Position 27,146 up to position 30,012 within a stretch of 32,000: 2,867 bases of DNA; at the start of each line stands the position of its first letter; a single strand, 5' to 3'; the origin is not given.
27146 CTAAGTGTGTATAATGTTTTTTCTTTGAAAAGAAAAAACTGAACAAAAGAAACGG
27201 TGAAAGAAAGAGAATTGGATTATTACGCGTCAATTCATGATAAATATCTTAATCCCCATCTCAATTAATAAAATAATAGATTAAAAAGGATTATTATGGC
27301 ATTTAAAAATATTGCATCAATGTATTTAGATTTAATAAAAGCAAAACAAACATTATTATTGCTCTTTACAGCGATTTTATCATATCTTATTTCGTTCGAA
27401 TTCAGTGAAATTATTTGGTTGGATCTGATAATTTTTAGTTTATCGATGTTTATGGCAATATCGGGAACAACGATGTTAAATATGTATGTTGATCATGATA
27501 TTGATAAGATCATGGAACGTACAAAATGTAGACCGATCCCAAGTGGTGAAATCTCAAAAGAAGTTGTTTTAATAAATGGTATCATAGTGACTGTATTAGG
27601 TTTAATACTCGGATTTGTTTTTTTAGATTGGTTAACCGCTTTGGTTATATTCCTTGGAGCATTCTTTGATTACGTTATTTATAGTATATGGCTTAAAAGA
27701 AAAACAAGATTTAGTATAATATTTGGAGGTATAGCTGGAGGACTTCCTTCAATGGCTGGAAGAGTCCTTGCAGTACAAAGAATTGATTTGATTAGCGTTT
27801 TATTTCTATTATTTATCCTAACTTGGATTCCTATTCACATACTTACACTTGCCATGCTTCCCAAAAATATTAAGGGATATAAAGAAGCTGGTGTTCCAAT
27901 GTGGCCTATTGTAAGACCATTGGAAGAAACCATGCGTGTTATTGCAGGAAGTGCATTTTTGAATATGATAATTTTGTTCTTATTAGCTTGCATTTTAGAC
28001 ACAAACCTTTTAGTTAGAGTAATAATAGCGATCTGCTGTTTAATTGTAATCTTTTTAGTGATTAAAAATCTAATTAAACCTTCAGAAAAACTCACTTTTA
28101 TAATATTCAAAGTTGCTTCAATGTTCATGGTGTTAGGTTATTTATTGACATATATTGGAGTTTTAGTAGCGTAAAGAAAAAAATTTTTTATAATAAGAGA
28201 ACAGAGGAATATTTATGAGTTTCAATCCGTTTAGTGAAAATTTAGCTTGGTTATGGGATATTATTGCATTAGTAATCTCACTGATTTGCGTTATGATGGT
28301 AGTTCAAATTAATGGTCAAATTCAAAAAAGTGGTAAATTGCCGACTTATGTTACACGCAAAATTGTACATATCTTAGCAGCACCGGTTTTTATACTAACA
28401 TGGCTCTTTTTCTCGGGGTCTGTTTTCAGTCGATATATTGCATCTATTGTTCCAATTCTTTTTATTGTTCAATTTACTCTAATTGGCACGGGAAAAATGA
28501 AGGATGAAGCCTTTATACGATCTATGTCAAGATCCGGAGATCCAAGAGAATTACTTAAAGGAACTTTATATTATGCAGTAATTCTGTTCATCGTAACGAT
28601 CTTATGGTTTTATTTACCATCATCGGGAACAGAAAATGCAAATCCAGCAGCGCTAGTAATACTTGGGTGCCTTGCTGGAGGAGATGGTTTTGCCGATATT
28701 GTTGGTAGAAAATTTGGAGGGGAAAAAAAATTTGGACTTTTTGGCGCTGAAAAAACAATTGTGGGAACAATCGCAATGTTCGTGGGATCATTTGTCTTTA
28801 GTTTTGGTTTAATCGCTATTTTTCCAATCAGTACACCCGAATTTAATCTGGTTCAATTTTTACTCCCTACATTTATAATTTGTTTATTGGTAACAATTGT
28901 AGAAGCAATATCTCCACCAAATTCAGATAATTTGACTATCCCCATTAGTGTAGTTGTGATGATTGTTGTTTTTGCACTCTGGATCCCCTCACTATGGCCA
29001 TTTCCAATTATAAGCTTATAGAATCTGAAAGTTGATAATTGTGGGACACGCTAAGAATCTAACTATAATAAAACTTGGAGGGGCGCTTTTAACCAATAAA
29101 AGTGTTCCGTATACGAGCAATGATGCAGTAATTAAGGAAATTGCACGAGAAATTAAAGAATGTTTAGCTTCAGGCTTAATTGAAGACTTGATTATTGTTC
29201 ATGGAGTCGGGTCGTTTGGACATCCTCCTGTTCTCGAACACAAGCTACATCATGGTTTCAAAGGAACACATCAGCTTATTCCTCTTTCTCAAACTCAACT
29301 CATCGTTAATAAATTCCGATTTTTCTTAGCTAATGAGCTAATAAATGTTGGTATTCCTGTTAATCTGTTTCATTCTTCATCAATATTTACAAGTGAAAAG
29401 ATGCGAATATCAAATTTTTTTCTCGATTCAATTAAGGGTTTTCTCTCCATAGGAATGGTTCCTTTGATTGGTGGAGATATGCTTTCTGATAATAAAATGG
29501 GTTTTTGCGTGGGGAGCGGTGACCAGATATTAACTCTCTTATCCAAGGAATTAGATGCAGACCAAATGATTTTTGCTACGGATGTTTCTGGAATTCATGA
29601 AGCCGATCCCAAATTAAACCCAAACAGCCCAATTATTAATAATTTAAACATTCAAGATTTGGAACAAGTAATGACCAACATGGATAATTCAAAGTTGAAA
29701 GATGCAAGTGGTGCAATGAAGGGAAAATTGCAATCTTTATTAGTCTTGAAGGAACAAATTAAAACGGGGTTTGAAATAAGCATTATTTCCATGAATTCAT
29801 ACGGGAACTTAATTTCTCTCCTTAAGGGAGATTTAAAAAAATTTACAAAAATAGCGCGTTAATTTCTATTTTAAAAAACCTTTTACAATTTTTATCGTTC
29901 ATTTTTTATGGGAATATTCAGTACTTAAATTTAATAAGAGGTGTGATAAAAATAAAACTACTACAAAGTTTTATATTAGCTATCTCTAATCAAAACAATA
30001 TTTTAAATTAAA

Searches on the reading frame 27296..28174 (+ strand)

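Call 89: search_protein_families(library=pfam, proteins=[window:27296-28174:+], max_evalue=0.001)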
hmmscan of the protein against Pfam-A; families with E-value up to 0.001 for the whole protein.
window:27296-28174:+ (292 aa): 1 family
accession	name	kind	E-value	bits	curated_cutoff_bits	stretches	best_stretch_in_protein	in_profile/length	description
PF01040.23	UbiA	-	2.4e-41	142.1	34.2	1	23-276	2-245/250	UbiA prenyltransferase family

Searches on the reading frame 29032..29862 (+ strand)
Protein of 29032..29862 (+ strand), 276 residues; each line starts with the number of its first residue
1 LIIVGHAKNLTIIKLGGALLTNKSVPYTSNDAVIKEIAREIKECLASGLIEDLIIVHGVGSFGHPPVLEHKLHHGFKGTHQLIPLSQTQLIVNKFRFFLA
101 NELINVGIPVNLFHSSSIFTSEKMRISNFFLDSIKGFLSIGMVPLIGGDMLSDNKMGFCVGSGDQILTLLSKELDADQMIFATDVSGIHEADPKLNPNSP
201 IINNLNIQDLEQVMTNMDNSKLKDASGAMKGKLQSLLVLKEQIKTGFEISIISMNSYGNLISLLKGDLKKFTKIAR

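Call 89: search_protein_families(library=pfam, proteins=[window:29032-29862:+], max_evalue=0.001)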
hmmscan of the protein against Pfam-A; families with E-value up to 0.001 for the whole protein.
window:29032-29862:+ (276 aa): 1 family
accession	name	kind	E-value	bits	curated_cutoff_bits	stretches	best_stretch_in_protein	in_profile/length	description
PF00696.33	AA_kinase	-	4e-34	118.8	24.9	1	10-239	2-222/234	Amino acid kinase family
